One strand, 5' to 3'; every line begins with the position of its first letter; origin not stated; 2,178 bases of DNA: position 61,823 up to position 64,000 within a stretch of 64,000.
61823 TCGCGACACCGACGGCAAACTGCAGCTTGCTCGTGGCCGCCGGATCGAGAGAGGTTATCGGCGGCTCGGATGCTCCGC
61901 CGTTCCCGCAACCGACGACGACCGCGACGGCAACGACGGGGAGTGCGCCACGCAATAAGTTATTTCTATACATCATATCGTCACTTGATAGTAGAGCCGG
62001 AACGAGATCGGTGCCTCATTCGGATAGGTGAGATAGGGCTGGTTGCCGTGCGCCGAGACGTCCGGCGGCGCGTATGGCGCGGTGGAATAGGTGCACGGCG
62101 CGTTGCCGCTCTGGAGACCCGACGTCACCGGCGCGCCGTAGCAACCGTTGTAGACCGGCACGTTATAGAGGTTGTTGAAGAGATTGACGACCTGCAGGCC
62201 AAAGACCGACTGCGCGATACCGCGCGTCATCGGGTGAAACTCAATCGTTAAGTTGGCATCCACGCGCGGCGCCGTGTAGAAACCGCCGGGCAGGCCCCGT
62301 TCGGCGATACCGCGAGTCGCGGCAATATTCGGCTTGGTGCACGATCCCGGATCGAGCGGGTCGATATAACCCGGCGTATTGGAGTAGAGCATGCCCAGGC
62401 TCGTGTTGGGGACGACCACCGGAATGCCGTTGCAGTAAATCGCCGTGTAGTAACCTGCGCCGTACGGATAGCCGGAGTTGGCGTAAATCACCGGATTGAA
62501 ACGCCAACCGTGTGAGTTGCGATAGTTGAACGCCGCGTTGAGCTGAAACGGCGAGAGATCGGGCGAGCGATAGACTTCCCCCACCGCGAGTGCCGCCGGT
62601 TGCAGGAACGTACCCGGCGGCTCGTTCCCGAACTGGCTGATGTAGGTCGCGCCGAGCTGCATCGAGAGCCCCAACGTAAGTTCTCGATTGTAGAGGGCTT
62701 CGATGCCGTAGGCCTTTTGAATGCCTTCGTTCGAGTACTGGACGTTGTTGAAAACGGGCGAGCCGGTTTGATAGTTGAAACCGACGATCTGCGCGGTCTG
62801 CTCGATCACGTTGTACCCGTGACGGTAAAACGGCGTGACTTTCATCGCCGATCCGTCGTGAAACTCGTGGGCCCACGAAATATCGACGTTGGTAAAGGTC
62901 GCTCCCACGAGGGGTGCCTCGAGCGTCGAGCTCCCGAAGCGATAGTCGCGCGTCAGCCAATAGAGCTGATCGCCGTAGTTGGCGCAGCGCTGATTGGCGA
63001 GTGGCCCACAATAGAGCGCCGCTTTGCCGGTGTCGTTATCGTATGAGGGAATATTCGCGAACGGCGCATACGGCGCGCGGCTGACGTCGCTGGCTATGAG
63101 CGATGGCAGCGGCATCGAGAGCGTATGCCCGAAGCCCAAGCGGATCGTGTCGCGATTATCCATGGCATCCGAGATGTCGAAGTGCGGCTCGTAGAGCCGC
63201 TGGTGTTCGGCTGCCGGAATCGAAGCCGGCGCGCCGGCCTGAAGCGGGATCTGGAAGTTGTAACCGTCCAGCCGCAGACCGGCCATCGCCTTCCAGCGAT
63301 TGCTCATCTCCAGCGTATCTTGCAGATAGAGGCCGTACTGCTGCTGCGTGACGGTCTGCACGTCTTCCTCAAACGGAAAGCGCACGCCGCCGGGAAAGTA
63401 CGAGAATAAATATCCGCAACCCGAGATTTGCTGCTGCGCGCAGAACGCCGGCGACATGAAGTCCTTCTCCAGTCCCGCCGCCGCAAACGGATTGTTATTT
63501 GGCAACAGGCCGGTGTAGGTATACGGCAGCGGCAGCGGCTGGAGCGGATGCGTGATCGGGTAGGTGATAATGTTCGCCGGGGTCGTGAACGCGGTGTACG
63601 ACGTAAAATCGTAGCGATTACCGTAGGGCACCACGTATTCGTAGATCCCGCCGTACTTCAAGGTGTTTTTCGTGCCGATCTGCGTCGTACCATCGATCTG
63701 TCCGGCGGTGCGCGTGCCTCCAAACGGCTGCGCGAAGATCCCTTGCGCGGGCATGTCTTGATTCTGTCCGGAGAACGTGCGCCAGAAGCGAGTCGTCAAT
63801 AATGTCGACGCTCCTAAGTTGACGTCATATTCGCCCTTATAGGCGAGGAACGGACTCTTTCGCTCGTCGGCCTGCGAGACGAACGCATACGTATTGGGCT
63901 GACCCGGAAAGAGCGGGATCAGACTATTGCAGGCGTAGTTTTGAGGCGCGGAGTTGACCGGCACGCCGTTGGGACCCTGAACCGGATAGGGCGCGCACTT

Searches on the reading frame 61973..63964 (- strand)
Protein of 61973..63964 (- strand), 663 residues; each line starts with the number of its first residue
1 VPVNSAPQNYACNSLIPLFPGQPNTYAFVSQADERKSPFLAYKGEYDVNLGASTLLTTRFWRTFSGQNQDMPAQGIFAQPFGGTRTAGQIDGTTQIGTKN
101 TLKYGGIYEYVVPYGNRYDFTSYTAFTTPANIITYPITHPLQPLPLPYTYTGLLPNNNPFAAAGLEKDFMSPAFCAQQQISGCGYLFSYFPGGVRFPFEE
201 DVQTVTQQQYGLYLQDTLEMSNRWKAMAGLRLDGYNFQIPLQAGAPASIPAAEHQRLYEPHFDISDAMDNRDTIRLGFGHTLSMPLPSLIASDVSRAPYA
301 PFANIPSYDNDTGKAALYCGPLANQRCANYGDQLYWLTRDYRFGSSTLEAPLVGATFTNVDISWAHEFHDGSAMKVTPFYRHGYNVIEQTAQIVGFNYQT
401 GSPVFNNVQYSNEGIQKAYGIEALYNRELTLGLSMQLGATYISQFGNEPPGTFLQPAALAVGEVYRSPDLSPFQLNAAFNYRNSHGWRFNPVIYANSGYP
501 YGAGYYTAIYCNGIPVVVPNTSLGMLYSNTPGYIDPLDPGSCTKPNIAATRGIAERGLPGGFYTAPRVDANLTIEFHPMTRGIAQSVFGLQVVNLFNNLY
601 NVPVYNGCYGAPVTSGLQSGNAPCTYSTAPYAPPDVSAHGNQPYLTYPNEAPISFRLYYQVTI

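Call 36: search_protein_families(library=pfam, proteins=[window:61973-63964:-], max_evalue=0.001)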
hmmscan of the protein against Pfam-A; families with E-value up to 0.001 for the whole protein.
window:61973-63964:- (663 aa): 1 family
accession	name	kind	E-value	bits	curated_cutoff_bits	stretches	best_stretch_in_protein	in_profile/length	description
PF00593.30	TonB_dep_Rec_b-barrel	-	1.5e-08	35.3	27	1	79-508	39-402/436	TonB dependent receptor-like, beta-barrel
